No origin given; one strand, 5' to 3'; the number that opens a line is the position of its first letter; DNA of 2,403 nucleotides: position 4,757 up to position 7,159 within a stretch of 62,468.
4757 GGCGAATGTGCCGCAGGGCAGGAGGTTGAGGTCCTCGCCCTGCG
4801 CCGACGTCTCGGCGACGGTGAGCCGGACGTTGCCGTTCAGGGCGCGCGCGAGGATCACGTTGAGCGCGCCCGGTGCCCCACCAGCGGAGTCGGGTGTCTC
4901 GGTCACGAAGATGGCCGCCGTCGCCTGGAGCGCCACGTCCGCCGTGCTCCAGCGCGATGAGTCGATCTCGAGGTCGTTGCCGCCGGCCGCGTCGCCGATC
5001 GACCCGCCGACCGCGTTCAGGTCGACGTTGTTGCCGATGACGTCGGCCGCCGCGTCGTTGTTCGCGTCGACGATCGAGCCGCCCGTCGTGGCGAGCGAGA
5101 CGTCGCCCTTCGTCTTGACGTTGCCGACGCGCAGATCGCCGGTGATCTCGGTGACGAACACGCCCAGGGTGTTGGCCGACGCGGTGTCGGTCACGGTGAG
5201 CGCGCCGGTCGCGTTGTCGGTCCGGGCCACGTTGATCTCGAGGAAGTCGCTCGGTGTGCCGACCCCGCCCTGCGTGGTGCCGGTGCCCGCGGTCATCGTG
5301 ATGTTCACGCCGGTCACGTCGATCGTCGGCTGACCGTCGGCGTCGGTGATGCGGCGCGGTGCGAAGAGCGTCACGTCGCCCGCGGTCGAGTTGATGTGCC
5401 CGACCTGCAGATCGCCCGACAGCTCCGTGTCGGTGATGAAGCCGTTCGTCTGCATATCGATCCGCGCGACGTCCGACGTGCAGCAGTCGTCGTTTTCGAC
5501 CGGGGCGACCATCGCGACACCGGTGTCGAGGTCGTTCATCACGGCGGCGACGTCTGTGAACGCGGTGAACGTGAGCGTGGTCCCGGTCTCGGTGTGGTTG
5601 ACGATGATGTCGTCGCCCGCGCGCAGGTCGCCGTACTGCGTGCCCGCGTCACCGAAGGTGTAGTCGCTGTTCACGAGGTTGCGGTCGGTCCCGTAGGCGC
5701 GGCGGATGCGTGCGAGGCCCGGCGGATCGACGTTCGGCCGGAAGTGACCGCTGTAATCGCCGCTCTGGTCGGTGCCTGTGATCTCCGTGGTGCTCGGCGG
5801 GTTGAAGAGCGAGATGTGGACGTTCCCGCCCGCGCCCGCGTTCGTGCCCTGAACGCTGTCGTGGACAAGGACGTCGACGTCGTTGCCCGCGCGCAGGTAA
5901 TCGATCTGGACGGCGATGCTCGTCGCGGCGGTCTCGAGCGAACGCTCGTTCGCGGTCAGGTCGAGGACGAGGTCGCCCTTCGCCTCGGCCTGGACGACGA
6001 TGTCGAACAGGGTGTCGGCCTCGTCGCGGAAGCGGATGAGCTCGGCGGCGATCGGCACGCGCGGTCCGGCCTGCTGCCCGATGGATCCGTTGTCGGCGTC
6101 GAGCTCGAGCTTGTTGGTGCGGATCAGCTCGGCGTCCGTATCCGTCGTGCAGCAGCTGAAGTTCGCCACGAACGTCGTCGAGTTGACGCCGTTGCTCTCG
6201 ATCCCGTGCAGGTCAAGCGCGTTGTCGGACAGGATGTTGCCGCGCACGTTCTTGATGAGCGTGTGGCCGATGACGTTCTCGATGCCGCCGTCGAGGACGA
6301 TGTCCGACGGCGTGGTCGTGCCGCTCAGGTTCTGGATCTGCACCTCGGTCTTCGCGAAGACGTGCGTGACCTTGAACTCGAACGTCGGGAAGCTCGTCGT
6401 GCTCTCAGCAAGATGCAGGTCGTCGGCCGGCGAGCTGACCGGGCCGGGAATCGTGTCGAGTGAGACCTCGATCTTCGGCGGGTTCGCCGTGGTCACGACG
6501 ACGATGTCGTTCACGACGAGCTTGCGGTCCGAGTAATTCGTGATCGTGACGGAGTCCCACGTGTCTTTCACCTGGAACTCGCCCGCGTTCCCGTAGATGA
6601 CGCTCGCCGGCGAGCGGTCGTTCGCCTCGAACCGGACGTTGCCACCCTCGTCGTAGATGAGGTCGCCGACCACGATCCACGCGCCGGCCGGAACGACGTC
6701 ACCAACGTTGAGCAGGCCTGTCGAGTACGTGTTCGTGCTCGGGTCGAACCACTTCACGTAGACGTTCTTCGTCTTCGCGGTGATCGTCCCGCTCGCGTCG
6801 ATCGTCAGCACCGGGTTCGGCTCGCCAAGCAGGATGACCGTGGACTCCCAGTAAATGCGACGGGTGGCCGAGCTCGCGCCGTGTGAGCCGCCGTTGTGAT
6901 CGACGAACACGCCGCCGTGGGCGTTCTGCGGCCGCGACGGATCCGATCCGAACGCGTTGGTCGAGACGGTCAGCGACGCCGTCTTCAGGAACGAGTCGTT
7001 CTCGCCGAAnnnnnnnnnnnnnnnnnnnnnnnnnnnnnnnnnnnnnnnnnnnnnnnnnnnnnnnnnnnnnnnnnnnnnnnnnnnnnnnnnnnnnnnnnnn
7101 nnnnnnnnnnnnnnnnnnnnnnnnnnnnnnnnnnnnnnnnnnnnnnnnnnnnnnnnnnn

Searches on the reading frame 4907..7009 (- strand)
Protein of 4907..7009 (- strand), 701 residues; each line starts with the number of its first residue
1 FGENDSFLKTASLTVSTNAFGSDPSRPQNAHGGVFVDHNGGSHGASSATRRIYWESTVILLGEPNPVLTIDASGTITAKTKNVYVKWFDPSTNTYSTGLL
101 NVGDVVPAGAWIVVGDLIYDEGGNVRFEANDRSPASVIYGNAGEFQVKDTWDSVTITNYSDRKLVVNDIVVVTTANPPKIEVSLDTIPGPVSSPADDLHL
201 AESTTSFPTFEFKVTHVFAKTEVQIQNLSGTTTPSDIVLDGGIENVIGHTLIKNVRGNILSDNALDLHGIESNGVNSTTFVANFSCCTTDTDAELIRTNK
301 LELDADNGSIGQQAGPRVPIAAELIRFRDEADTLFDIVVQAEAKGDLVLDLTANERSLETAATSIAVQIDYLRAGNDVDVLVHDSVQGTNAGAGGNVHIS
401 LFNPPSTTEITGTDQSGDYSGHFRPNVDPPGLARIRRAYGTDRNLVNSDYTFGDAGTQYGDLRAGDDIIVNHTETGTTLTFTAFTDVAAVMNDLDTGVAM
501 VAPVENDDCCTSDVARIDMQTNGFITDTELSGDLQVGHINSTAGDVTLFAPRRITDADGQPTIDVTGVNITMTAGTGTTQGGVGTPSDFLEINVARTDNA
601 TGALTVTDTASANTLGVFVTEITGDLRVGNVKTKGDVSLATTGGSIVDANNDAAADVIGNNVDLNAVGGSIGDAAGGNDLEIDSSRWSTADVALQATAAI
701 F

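Call 25: search_protein_families(library=pfam, proteins=[window:4907-7009:-], max_evalue=1)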
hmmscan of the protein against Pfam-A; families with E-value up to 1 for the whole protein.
window:4907-7009:- (701 aa): 2 families
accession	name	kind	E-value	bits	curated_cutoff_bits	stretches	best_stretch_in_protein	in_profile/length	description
PF20458.3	DUF6711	-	0.1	13.4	27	1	37-108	40-113/134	Family of unknown function (DUF6711)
PF12245.14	Big_3_2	-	0.3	11.7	23.3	0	262-312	28-78/122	Bacterial Ig-like domain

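Call 33: search_protein_families(library=ncbifam, proteins=[window:4907-7009:-], max_evalue=0.1)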
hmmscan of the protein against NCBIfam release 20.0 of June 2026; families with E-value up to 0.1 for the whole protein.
window:4907-7009:- (701 aa): 0 families
